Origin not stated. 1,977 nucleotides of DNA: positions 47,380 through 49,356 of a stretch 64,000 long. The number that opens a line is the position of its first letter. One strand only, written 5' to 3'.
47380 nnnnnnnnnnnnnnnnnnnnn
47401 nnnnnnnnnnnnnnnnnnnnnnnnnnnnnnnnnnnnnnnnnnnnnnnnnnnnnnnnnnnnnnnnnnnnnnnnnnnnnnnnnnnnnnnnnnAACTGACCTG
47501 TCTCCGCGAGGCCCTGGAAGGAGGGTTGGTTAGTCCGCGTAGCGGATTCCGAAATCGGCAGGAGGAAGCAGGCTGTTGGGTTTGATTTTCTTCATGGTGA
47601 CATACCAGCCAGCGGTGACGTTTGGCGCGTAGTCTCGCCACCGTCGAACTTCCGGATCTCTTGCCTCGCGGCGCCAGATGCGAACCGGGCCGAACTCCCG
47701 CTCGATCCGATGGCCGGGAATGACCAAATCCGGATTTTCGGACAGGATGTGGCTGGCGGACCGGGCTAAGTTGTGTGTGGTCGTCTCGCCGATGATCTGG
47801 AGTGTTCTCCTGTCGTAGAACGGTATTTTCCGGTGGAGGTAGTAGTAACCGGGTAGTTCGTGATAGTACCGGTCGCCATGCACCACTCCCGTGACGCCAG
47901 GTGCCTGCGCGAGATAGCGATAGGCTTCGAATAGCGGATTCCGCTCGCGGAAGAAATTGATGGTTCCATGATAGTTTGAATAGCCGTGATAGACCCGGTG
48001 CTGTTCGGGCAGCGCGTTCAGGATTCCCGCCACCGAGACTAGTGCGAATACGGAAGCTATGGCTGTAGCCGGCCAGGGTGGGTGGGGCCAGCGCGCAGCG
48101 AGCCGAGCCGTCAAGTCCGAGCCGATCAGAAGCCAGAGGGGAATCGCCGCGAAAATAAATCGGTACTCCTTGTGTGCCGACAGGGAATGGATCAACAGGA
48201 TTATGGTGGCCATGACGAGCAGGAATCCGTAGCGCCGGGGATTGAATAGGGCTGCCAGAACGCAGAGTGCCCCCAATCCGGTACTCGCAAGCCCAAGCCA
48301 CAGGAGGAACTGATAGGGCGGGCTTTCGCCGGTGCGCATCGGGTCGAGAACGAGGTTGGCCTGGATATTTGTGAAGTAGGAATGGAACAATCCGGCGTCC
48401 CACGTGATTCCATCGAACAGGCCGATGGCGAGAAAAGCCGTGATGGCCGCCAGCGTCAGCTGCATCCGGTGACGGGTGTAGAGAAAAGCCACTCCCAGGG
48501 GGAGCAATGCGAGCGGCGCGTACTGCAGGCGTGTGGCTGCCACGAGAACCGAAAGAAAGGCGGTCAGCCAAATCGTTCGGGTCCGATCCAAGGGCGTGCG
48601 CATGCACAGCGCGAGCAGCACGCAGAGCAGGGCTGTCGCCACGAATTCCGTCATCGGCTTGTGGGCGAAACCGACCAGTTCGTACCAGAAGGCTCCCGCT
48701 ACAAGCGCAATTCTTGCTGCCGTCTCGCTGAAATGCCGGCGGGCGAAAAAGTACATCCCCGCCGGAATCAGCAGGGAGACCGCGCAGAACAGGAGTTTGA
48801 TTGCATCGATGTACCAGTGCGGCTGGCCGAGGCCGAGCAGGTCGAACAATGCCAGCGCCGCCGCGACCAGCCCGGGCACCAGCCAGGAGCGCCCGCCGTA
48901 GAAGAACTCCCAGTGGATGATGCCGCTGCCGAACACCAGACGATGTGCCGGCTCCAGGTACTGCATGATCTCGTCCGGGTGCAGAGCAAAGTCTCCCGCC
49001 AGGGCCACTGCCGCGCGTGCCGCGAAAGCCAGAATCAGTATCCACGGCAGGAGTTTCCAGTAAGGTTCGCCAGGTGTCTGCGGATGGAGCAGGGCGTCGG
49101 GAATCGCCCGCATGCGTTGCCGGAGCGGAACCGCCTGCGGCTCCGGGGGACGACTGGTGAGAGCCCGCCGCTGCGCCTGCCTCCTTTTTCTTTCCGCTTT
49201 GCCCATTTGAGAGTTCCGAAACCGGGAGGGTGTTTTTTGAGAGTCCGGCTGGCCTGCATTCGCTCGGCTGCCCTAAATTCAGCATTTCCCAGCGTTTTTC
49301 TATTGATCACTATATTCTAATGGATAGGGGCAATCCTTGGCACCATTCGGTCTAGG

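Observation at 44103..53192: Gene set for a putative periplasmic protein O-mannosylation-like pathway in a Gram-negative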

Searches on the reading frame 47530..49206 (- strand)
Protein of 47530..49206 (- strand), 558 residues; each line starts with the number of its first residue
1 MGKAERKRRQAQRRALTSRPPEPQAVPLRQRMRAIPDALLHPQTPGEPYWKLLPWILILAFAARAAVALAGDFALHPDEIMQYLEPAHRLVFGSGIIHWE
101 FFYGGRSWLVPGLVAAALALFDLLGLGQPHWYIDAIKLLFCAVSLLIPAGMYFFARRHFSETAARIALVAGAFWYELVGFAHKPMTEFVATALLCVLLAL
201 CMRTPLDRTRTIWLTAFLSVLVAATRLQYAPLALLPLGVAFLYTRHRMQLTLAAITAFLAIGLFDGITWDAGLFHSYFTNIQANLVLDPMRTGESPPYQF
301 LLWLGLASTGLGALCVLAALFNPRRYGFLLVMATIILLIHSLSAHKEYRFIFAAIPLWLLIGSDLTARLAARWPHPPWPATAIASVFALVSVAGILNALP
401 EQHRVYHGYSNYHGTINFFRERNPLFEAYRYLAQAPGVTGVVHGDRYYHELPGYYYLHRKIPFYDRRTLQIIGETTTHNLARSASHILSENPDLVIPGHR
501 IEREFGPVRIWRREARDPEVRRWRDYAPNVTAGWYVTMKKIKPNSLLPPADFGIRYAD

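Call 3: search_protein_families(library=pfam, proteins=[window:47530-49206:-], max_evalue=0.01)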
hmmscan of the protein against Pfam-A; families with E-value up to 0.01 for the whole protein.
window:47530-49206:- (558 aa): 1 family
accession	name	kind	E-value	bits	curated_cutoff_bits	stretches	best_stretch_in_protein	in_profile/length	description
PF03901.23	Glyco_transf_22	-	3.4e-28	99.4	23.8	1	55-402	1-368/414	Alg9-like mannosyltransferase family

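Call 5: search_protein_families(library=ncbifam, proteins=[window:47530-49206:-], max_evalue=0.01)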
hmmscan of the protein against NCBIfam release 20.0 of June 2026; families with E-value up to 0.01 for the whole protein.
window:47530-49206:- (558 aa): 0 families

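Call 13: search_solved_structures(query=window:47530-49206:-, max_evalue=1, show_alignments=2)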
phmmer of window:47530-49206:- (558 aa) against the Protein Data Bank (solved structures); distinct sequences matched with E-value up to 1: 0.

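Call 25: find_homologous_proteins(query=window:47530-49206:-, max_evalue=0.00001)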
Query window:47530-49206:- (558 aa): 1121 proteins with E <= 0.00001 among 8000 candidates; the best 120 are listed.
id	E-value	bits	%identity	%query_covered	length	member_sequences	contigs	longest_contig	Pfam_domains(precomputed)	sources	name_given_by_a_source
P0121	0.0e+0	1278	100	100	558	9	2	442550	PF03901.24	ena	-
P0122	0.0e+0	1134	88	100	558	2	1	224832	PF03901.24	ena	-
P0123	3.5e-295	998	78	100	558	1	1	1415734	PF03901.24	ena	-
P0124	4.3e-295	998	77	100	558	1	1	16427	PF03901.24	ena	-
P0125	1.6e-282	956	75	100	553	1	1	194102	PF03901.24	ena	-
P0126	2.5e-281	952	75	96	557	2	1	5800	PF03901.24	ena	-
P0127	5.7e-276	935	74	100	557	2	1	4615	PF03901.24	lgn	-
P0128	1.6e-273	927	73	96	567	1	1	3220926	PF03901.24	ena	-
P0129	2.3e-265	900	79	90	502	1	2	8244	PF03901.24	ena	-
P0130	1.9e-264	897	71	100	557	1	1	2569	PF03901.24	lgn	-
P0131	7.6e-254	862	68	100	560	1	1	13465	PF03901.24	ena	-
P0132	5.4e-222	757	64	94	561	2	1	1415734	PF03901.24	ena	-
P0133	1.4e-217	742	63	94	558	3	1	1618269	PF03901.24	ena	-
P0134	1.8e-216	738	61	100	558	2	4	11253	PF03901.24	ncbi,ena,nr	ncbi:MAG: hypothetical protein OXC38_00045 [Gammaproteobacteria bacterium]|nr:hypothetical protein [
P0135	9.4e-213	726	62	100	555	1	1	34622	PF03901.24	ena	-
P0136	8.6e-212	723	62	97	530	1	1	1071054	PF03901.24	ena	-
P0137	4.2e-210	717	63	96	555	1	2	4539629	PF03901.24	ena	-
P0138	5.5e-209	714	61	93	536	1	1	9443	PF03901.24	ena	-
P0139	1.8e-208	712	60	94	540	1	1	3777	PF03901.24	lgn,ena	-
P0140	2.1e-208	712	62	96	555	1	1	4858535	PF03901.24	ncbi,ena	-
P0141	1.0e-207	709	61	96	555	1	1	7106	PF03901.24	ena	-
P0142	2.2e-207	708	62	95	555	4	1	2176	PF03901.24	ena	-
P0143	6.8e-207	707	61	97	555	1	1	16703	PF03901.24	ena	-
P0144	9.5e-207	706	61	96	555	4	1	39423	PF03901.24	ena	-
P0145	1.9e-206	705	60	94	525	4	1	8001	PF03901.24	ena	-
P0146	2.1e-206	705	61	97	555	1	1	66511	PF03901.24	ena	-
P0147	2.4e-206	705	61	95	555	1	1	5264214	PF03901.24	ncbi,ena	-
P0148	3.2e-206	704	60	94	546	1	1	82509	PF03901.24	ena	-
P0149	3.7e-206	704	61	93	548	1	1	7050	PF03901.24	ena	-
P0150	4.5e-206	704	59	94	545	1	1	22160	PF03901.24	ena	-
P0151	6.2e-206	704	59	95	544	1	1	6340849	PF03901.24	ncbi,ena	-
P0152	6.6e-206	703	57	100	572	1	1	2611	PF03901.24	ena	-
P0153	7.6e-206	703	61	95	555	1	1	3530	PF03901.24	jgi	-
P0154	1.4e-205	702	62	95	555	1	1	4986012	PF03901.24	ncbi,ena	-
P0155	1.9e-205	702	60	96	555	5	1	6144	PF03901.24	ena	-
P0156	2.5e-205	702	61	95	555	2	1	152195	PF03901.24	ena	-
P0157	2.9e-205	701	60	94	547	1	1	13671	PF03901.24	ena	-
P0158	3.1e-205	701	58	99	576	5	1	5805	PF03901.24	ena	-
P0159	3.4e-205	701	59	95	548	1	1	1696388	PF03901.24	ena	-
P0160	5.8e-205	700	61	95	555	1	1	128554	PF03901.24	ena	-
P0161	6.8e-205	700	61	96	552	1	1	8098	PF03901.24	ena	-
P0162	6.9e-205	700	61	95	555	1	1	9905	PF03901.24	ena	-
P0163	7.6e-205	700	61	95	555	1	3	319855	PF03901.24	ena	-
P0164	7.7e-205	700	61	95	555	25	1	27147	PF03901.24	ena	-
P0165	7.9e-205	700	61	95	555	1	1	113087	PF03901.24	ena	-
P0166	9.5e-205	700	60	95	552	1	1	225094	PF03901.24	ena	-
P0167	1.2e-204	699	60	96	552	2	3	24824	PF03901.24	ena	-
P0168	1.7e-204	699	61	95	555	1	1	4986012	PF03901.24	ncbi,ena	-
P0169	2.1e-204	698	59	95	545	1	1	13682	PF03901.24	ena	-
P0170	2.1e-204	698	58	94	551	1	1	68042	PF03901.24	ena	-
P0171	2.2e-204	698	58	94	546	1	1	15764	PF03901.24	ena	-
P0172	2.7e-204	698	58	95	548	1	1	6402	PF03901.24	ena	-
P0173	3.2e-204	698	61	95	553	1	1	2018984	PF03901.24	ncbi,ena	-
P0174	3.8e-204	698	58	94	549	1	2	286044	PF03901.24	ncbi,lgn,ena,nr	ncbi:MAG: hypothetical protein OXH16_01410 [Gemmatimonadetes bacterium]|nr:hypothetical protein [Gem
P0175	3.8e-204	698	60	95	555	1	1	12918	PF03901.24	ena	-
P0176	3.9e-204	698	60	95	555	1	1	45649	PF03901.24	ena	-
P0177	4.0e-204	698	60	95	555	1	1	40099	PF03901.24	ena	-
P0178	4.0e-204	698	59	94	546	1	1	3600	PF03901.24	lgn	-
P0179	4.3e-204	697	60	94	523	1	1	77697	PF03901.24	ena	-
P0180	5.9e-204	697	61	95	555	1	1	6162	PF03901.24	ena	-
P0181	1.0e-203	696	61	96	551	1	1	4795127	PF03901.24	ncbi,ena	-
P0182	1.1e-203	696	58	99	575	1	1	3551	PF03901.24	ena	-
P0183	1.3e-203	696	61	95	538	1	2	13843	PF03901.24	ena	-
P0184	1.4e-203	696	59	93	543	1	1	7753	PF03901.24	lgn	-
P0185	1.4e-203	696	58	94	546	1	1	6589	PF03901.24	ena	-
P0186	1.5e-203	696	59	94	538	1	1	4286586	PF03901.24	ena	-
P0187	1.6e-203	696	60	96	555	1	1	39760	PF03901.24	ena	-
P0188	1.8e-203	695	59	94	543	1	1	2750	PF03901.24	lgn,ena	-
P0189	2.3e-203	695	58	95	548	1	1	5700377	PF03901.24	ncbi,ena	-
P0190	3.1e-203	695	60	97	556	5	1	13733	PF03901.24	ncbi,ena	-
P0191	5.8e-203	694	58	94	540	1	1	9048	PF03901.24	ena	-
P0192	6.8e-203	693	58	94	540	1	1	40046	PF03901.24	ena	-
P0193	7.9e-203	693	57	99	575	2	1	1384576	PF03901.24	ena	-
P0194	8.2e-203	693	59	96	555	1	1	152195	PF03901.24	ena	-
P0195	8.8e-203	693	60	96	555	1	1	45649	PF03901.24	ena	-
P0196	9.3e-203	693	57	99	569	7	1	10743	PF03901.24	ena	-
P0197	1.0e-202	693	61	95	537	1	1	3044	PF03901.24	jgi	jgi:hypothetical protein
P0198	1.0e-202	693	61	96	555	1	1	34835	PF03901.24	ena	-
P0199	1.1e-202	693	58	94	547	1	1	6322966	PF03901.24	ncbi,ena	-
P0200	1.4e-202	692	60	99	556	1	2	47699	PF03901.24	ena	-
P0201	2.0e-202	692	59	94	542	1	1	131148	PF03901.24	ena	-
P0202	2.1e-202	692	58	100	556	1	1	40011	PF03901.24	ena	-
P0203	2.6e-202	692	59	94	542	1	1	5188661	PF03901.24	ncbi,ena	-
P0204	2.6e-202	692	59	94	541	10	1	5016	PF03901.24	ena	-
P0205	3.0e-202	691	60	95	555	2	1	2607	PF03901.24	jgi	-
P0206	3.8e-202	691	58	95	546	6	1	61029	PF03901.24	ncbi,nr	ncbi:MAG: hypothetical protein F4Y79_17370 [Gemmatimonadetes bacterium]|nr:hypothetical protein [Gem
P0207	5.9e-202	690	57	94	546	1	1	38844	PF03901.24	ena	-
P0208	6.4e-202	690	58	95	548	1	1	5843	PF03901.24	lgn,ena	-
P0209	6.4e-202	690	59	97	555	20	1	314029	PF03901.24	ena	-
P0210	7.5e-202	690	60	95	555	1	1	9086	PF03901.24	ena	-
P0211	7.6e-202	690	59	96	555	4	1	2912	PF03901.24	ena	-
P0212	7.6e-202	690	60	95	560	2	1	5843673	PF03901.24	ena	-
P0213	8.3e-202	690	57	98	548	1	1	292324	PF03901.24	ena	-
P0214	9.3e-202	690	61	95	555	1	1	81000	PF03901.24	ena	-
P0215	9.6e-202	690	59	96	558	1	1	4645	PF03901.24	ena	-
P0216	1.1e-201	689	58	94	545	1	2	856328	PF03901.24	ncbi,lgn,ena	-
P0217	1.2e-201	689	56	100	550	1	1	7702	PF03901.24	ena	-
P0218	1.3e-201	689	57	93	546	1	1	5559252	PF03901.24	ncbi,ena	-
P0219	1.3e-201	689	57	99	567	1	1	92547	PF03901.24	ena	-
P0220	1.5e-201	689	56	99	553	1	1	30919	PF03901.24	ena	-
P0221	1.6e-201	689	57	99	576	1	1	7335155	PF03901.24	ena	-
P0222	2.1e-201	689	59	93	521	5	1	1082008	PF03901.24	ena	-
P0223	2.1e-201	689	59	95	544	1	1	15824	PF03901.24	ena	-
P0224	2.2e-201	689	60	97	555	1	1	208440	PF03901.24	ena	-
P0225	2.6e-201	688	59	95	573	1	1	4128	PF03901.24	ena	-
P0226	2.8e-201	688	57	99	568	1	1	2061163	PF03901.24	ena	-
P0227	3.0e-201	688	58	93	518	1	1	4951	PF03901.24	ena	-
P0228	3.6e-201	688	57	99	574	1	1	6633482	PF03901.24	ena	-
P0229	3.9e-201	688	57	99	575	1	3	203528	PF03901.24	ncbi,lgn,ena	-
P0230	4.3e-201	688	59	96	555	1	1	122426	PF03901.24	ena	-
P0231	4.4e-201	687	57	99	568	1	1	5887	PF03901.24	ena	-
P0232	4.9e-201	687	59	94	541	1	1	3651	PF03901.24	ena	-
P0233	5.4e-201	687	61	95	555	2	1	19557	PF03901.24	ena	-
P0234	5.9e-201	687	59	94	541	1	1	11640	PF03901.24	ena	-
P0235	6.4e-201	687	59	96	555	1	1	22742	PF03901.24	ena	-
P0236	8.6e-201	687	59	100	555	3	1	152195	PF03901.24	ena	-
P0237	1.0e-200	686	59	94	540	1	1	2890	PF03901.24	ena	-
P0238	1.0e-200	686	58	100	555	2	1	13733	PF03901.24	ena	-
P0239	1.1e-200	686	60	97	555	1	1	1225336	PF03901.24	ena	-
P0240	1.1e-200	686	57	99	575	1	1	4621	PF03901.24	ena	-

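Call 27: find_related_loci(query=A1, collection=genome_contigs, flank=10000)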
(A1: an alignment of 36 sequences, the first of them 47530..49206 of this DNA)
Query A1 (558 aa) in genome_contigs; peptide patterns used: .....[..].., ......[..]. (x = any residue, [..] = any of these).
381 stretches matched a pattern; 337 encode a relative of the query (tblastn E <= 1e-3); the best 80 are kept; 79 distinct loci.
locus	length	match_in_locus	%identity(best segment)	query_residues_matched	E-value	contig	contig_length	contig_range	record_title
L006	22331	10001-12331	57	4-558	0e+0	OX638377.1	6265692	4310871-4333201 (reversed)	MAG: uncultured Latescibacteria bacterium isolate 96736c8f-e424-4c7a-a7cc-5c0d8e7e2df7 genome assembly, chromosome: 1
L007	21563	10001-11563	58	38-556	0e+0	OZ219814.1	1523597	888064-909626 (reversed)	MAG: Thermodesulfobacteriota bacterium isolate 4e20cc59-495a-4000-abf0-89ce236daca8 genome assembly, chromosome: 4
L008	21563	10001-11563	59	39-557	0e+0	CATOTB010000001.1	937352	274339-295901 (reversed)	MAG: Candidatus Dadabacteria bacterium isolate 53d7d3e8-6880-4aca-9e2b-20875a3a41b8 genome assembly, contig: contig_1, w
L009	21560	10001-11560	58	34-558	0e+0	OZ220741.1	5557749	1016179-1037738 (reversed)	MAG: Candidatus Latescibacterota bacterium isolate a9e09e5c-d410-47d8-823c-ef7e39eb5a37 genome assembly, chromosome: 1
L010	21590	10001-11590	59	25-557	0e+0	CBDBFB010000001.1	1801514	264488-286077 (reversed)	MAG: uncultured Candidatus Binatia bacterium isolate 1f458a18-970d-4e2d-a946-a0f588cd1ee1 genome assembly, contig: conti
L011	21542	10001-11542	59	37-556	0e+0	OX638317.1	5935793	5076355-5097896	MAG: uncultured Latescibacteria bacterium isolate cbbe8a84-e08a-4d06-a76e-2eb930d8ff24 genome assembly, chromosome: 1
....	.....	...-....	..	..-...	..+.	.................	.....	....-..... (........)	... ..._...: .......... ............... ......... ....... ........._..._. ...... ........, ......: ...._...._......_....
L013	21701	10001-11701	57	4-558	0e+0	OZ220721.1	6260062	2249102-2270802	MAG: Candidatus Latescibacterota bacterium isolate 1fb1e748-2903-4aab-acc2-5860c344c101 genome assembly, chromosome: 1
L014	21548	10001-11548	57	37-557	0e+0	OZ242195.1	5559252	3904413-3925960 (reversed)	MAG: Candidatus Latescibacterota bacterium isolate a57e98d2-c2a9-4833-8eaa-f85fbefd33d8 genome assembly, chromosome: 1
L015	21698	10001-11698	57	4-558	0e+0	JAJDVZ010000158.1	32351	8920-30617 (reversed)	MAG: Candidatus Latescibacterota bacterium isolate jk18x22bins.75 k141_705449, whole genome shotgun sequence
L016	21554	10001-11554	58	34-556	0e+0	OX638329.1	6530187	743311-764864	MAG: uncultured Latescibacteria bacterium isolate 03e23b1f-02ed-4bf0-8d8f-a367d3d93791 genome assembly, chromosome: 1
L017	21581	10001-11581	61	31-558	0e+0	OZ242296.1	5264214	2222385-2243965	MAG: Candidatus Versatilivorator sp. isolate 70151110-fafd-468e-a177-3adff467d788 genome assembly, chromosome: 1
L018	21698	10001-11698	57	4-558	0e+0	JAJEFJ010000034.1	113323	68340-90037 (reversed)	MAG: Candidatus Latescibacterota bacterium isolate p16x43bins.30 k141_285716, whole genome shotgun sequence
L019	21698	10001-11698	56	4-558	0e+0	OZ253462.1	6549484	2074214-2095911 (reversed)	MAG: Candidatus Latescibacterota bacterium isolate 85c596c4-e601-42f5-bc00-22a25924bb3e genome assembly, chromosome: 1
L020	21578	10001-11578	59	29-558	0e+0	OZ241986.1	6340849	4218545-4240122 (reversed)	MAG: Candidatus Latescibacterota bacterium isolate 0d522d25-140f-41b3-910f-d932058e053c genome assembly, chromosome: 1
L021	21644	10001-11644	57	24-558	0e+0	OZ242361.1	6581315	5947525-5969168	MAG: Candidatus Latescibacterota bacterium isolate c7d3165a-3b70-4ca6-a93c-9a173e2068a1 genome assembly, chromosome: 1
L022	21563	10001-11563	58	34-557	0e+0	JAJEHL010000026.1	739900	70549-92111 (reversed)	MAG: Candidatus Latescibacterota bacterium isolate p16x60bins.49 k141_118620, whole genome shotgun sequence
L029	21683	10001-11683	56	1-558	0e+0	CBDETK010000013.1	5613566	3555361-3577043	MAG: Candidatus Latescibacterota bacterium isolate f082a9f0-9724-465d-94e5-cd8c9e52f731 genome assembly, contig: contig_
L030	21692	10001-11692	55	4-556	0e+0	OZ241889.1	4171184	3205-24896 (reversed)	MAG: Candidatus Latescibacterota bacterium isolate a6571e9c-9daa-46aa-896f-7a9a109786f8 genome assembly, chromosome: 1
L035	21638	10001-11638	57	6-558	1e-180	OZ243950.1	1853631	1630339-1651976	MAG: uncultured candidatus Porisulfidus sp. isolate cf025a5e-a0dc-40a1-8d33-8cb912d294f5 genome assembly, chromosome: 1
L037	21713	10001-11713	54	4-558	1e-178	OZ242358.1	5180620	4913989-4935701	MAG: Candidatus Latescibacterota bacterium isolate bac68e43-bb0c-4055-920f-ab3f04e5d652 genome assembly, chromosome: 1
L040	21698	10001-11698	57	4-558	0e+0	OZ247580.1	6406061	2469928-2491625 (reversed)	MAG: Candidatus Latescibacterota bacterium isolate 34bd4037-9faa-49cb-aada-cae4c411e00c genome assembly, chromosome: 1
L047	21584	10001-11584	61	29-558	0e+0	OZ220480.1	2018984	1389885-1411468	MAG: uncultured candidatus Porisulfidus sp. isolate 164bb96d-58d1-42e1-9c94-80d65ec326bd genome assembly, chromosome: 1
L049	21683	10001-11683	54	7-558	4e-173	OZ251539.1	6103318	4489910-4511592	MAG: Alphaproteobacteria bacterium isolate efdf64b3-afa9-4fb8-9792-56cfcde380f9 genome assembly, chromosome: 1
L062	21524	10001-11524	54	37-556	7e-168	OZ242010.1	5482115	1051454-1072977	MAG: Candidatus Latescibacterota bacterium isolate 318c57a3-5c92-4b38-acc3-b9680ed3e2d2 genome assembly, chromosome: 1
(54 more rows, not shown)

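Call 36: find_encoding_contigs(protein=P0121, flank=10000, max_places=3)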
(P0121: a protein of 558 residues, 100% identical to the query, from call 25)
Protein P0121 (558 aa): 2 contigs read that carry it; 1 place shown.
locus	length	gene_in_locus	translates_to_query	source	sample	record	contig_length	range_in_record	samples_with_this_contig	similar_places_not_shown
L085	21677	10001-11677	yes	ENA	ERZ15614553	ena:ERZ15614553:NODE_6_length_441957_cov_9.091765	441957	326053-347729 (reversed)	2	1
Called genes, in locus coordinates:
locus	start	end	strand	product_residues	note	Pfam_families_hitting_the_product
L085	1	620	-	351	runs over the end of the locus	PF01594:AI-2E_transport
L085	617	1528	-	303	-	PF00126:HTH_1, PF12849:PBP_like_2 (faint), PF03466:LysR_substrate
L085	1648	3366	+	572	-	PF00587:tRNA-synt_2b, PF04073:tRNA_edit, PF03129:HGTP_anticodon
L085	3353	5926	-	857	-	PF02861:Clp_N, PF23569:NBD_SMAX1, PF00004:AAA, PF17871:AAA_lid_9, PF00004:AAA, PF07724:AAA_2, PF07728:AAA_5, PF10431:ClpB_D2-small, +7 more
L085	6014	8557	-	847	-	PF13424:TPR_12 (weak), PF00515:TPR_1, PF13424:TPR_12, PF13424:TPR_12, PF13432:TPR_16, PF13424:TPR_12, PF13414:TPR_11, PF14559:TPR_19, +25 more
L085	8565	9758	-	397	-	PF00535:Glycos_transf_2, PF13641:Glyco_tranf_2_3 (faint), PF04138:GtrA_DPMS_TM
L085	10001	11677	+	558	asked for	PF03901:Glyco_transf_22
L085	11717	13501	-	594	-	PF13231:PMT_2 (weak)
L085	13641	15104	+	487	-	PF00483:NTP_transferase, PF12804:NTP_transf_3 (weak), PF22640:ManC_GMP_beta-helix, PF01050:MannoseP_isomer, PF07883:Cupin_2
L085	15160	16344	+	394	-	PF14306:PUA_2, PF01747:ATP-sulfurylase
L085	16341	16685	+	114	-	-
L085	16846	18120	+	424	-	PF13433:Peripla_BP_5, PF13458:Peripla_BP_6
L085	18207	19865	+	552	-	PF13646:HEAT_2 (faint), PF02653:BPD_transp_2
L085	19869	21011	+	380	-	PF02653:BPD_transp_2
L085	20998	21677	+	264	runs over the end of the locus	-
